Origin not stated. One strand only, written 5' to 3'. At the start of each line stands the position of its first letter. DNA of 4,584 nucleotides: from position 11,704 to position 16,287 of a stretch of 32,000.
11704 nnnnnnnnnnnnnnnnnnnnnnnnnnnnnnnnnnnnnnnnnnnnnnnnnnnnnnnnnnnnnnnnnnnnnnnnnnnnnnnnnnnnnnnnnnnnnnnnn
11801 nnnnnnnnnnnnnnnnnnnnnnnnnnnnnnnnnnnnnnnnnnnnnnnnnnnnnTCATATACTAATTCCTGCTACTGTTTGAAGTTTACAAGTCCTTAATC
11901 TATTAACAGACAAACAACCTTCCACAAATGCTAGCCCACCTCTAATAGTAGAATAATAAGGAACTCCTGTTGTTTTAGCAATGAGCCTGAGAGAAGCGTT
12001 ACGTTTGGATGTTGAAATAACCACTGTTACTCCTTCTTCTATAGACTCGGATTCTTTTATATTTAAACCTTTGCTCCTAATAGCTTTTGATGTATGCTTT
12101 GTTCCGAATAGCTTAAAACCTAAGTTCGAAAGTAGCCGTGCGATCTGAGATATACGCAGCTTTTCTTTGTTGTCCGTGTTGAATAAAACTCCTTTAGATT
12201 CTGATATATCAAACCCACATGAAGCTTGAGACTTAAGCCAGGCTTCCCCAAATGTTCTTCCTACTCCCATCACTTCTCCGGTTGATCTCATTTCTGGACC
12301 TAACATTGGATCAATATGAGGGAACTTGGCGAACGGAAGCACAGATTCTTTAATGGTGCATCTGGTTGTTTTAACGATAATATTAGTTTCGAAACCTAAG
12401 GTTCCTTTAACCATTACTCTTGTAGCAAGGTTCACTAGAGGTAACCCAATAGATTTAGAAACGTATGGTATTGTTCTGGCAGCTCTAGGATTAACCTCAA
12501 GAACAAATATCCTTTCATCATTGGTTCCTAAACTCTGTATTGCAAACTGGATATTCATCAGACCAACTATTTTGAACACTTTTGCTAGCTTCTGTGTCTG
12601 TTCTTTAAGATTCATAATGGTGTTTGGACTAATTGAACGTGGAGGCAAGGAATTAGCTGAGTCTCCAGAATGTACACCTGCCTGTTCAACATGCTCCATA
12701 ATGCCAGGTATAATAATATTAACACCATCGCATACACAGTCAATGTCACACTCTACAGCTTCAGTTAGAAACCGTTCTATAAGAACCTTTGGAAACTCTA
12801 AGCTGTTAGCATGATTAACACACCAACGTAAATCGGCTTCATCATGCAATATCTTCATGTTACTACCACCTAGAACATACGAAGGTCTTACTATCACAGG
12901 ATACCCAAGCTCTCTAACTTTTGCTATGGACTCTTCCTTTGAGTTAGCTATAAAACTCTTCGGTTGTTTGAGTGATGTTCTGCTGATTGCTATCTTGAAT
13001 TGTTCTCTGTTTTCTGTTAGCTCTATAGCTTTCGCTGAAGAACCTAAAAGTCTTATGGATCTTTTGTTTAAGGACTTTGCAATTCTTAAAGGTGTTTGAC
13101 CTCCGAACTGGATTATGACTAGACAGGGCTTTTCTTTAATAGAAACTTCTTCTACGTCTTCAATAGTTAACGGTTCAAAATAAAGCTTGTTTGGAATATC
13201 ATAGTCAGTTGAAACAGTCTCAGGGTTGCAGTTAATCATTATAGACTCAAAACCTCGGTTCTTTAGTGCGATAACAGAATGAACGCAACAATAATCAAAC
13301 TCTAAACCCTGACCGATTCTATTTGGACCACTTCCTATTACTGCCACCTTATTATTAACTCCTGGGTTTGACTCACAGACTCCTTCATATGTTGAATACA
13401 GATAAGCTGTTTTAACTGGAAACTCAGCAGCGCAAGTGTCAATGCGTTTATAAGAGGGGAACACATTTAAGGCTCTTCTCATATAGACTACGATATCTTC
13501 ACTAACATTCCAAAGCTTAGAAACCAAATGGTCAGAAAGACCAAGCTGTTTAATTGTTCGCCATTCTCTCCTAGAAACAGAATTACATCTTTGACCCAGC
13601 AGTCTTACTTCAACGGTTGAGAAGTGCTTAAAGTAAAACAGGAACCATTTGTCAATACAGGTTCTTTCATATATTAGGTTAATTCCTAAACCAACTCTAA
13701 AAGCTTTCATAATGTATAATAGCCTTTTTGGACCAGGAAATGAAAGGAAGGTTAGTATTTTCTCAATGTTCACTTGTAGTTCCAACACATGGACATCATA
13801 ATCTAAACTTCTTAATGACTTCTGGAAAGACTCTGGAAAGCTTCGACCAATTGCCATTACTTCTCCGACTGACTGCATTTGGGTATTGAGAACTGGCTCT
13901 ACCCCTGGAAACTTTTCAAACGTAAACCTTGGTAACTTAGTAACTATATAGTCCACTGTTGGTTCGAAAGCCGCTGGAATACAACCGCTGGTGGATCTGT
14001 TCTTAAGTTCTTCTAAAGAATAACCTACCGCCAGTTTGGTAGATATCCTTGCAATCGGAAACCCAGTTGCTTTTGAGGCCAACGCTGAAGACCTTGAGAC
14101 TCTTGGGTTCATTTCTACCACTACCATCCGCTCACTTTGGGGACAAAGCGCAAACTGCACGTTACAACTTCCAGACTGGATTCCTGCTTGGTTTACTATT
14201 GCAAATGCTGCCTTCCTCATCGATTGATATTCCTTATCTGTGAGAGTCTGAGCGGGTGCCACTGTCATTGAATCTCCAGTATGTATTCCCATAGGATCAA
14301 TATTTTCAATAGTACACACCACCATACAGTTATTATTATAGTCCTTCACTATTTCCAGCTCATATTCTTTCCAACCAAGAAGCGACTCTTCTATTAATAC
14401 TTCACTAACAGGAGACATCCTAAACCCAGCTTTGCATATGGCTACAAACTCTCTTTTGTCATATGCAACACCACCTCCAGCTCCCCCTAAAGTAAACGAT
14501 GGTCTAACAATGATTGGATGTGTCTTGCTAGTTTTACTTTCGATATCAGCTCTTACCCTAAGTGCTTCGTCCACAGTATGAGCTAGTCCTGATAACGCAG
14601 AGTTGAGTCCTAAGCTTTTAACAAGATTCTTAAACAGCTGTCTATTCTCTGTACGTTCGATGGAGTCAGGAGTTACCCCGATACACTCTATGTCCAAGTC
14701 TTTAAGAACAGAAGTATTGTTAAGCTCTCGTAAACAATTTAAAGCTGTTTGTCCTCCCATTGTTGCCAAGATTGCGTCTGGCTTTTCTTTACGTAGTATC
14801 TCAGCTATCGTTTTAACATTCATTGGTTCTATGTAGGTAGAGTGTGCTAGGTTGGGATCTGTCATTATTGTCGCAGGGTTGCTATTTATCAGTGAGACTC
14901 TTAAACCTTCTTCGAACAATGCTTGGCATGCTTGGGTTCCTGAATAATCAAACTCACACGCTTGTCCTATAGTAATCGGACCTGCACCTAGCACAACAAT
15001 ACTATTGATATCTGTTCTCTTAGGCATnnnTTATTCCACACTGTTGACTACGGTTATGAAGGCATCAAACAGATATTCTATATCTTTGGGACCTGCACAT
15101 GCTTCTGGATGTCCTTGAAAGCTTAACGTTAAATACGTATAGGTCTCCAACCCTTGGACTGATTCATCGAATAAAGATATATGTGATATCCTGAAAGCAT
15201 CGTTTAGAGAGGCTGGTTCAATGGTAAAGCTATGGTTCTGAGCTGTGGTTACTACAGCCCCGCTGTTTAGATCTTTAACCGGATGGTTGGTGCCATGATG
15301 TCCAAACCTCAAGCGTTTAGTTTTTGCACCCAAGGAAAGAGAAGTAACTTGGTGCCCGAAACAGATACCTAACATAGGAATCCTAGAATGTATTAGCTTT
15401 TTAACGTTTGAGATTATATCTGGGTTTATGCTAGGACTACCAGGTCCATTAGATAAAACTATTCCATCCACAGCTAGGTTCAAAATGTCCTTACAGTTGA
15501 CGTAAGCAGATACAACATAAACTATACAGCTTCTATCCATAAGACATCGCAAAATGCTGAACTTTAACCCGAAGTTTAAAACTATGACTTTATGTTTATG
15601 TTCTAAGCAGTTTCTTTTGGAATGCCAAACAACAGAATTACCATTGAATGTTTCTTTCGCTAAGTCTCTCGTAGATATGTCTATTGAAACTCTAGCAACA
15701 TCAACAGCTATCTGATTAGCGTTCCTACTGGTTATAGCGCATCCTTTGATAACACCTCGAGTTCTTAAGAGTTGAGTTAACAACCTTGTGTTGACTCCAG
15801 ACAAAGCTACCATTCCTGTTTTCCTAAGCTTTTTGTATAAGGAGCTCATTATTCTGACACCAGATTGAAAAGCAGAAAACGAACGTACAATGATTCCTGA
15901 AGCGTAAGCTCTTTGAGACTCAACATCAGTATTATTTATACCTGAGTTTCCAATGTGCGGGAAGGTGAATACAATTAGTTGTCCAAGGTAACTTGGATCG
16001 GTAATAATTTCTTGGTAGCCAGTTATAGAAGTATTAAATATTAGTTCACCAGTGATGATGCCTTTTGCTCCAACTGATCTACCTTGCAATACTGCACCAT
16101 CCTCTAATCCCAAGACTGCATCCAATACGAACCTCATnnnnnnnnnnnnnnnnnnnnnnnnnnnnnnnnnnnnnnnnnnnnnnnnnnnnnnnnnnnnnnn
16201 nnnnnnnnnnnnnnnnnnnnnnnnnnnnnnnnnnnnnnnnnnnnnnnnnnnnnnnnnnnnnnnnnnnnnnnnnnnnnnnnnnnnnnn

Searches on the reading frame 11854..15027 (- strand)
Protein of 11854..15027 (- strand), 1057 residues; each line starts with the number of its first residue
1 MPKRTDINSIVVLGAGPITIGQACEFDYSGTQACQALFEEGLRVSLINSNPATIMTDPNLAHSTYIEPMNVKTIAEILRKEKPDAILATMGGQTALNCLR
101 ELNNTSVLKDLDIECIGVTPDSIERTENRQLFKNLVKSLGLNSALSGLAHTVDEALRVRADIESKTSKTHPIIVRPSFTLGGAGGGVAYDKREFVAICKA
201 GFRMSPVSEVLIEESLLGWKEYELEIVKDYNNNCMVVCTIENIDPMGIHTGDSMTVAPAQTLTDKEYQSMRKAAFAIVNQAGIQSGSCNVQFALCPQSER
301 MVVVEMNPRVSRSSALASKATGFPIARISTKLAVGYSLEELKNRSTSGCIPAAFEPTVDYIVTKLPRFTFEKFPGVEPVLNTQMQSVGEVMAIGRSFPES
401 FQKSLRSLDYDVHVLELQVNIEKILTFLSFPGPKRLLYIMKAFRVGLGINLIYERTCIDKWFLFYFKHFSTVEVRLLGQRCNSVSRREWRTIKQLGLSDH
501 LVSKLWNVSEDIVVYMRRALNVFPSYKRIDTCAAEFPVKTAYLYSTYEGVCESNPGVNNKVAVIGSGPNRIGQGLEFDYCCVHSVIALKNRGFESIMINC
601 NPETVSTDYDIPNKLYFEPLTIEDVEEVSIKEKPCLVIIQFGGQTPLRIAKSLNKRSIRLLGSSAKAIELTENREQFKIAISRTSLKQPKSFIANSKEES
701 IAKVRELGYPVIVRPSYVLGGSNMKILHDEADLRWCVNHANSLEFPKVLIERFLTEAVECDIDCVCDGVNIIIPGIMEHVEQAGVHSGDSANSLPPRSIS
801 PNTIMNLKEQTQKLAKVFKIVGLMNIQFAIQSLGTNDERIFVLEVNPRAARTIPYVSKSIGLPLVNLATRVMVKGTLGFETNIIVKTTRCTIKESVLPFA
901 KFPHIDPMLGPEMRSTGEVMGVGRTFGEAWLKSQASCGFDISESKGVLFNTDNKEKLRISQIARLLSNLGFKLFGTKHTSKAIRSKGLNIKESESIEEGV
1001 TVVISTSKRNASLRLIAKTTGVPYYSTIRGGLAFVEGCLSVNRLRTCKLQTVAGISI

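Call 6: search_protein_families(library=ncbifam, proteins=[window:11854-15027:-])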
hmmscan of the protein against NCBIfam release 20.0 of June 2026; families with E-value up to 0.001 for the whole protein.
window:11854-15027:- (1057 aa): 32 families (the best 25 are shown)
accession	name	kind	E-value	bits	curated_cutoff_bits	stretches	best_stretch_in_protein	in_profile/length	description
NF003671.0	PRK05294.1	equivalog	0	1386.9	599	1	1-1019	1-1008/1058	carbamoyl-phosphate synthase large subunit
TIGR01369.1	CPSaseII_lrg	equivalog_domain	0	1274.4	1027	1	2-1004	1-999/1052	carbamoyl-phosphate synthase (glutamine-hydrolyzing) large subunit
NF053643.1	Ddl_archaea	equivalog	2.6e-22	79.3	500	2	588-857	18-279/367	putative pseudomurein biosynthesis ATP-grasp protein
NF009402.0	PRK12767.1-1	equivalog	2.8e-18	65.8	218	2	650-852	92-279/329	carbamoyl phosphate synthase-like protein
NF006406.0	PRK08654.1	equivalog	4.6e-16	58.4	739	2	648-772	90-221/499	acetyl-CoA carboxylase biotin carboxylase subunit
TIGR01205.1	D_ala_D_alaTIGR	subfamily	2.3e-13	49.8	245.65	2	653-847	86-285/318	D-alanine--D-alanine ligase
NF006367.0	PRK08591.1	subfamily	7.2e-13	48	597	2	650-876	92-320/451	acetyl-CoA carboxylase biotin carboxylase subunit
NF004085.0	PRK05586.1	equivalog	1.2e-12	47.5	723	2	105-339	92-322/448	acetyl-CoA carboxylase biotin carboxylase subunit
NF009554.0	PRK12999.1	equivalog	1.2e-12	46.5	965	2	109-340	100-327/1147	pyruvate carboxylase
TIGR01235.1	pyruv_carbox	equivalog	2e-12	45.4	1114.45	2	71-340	63-323/1143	pyruvate carboxylase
NF006766.0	PRK09288.1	equivalog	2.7e-12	46.1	339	1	653-850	94-286/396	formate-dependent phosphoribosylglycinamide formyltransferase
TIGR01142.1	purT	equivalog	4.3e-11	42.3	502.15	1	653-853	81-276/380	phosphoribosylglycinamide formyltransferase 2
TIGR00514.1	accC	equivalog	4.4e-11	42.3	626.5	1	105-339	92-322/449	acetyl-CoA carboxylase biotin carboxylase subunit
TIGR00877.1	purD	equivalog_domain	3.2e-10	39.4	288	1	560-773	2-209/425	phosphoribosylamine--glycine ligase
NF006286.0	PRK08462.1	equivalog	2.3e-09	36.6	740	1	654-872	98-318/445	acetyl-CoA carboxylase biotin carboxylase subunit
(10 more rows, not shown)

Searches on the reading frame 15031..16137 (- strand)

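Call 6: search_protein_families(library=ncbifam, proteins=[window:15031-16137:-])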
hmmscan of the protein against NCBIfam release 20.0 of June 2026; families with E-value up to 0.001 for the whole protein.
window:15031-16137:- (368 aa): 22 families
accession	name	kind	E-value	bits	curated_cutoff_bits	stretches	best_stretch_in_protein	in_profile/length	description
TIGR01368.1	CPSaseIIsmall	equivalog_domain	1.9e-115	385.7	307.35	1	7-365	1-360/361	glutamine-hydrolyzing carbamoyl-phosphate synthase small subunit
NF009475.0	PRK12838.1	equivalog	5.6e-109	364.4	221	1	7-366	3-355/359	carbamoyl phosphate synthase small subunit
NF011201.0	PRK14607.1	equivalog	2.4e-17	62.8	670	1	201-362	23-187/534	bifunctional anthranilate synthase component II/anthranilate phosphoribosyltransferase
TIGR00566.1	trpG_papA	subfamily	3.2e-13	49.9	121.05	1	197-349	17-179/192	glutamine amidotransferase of anthranilate synthase or aminodeoxychorismate synthase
NF005849.0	PRK07765.1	equivalog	9.4e-13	47.9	308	1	221-345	45-174/219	aminodeoxychorismate/anthranilate synthase component II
NF005946.0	PRK08007.1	equivalog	1.2e-12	47.7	332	1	214-347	35-172/187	aminodeoxychorismate synthase component 2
NF005271.0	PRK06774.1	equivalog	1.7e-11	43.8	340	1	212-347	33-176/191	aminodeoxychorismate synthase component II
NF010081.0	PRK13566.1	equivalog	2.5e-11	42.5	645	1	206-346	555-700/729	anthranilate synthase component I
TIGR00888.1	guaA_Nterm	equivalog_domain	3.2e-10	39.7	172.15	1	184-278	1-96/188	glutamine-hydrolyzing GMP synthase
NF001975.0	PRK00758.1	equivalog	9.2e-10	38.4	198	1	184-283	4-99/185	GMP synthase subunit A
TIGR01823.1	PabB-fungal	equivalog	9.7e-10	37.3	442.55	1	201-360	30-200/742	aminodeoxychorismate synthase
NF005799.0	PRK07649.1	equivalog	4.2e-09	36.2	327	1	212-354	33-179/195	aminodeoxychorismate/anthranilate synthase component II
NF006462.0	PRK08857.1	equivalog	5.6e-09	35.9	345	1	211-347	32-177/193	aminodeoxychorismate/anthranilate synthase component II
NF000848.1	PRK00074.1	equivalog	6.4e-09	34.9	400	1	184-282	1-103/512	glutamine-hydrolyzing GMP synthase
TIGR01815.1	TrpE-clade3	equivalog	3.6e-08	31.8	739.15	1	223-346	560-688/717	anthranilate synthase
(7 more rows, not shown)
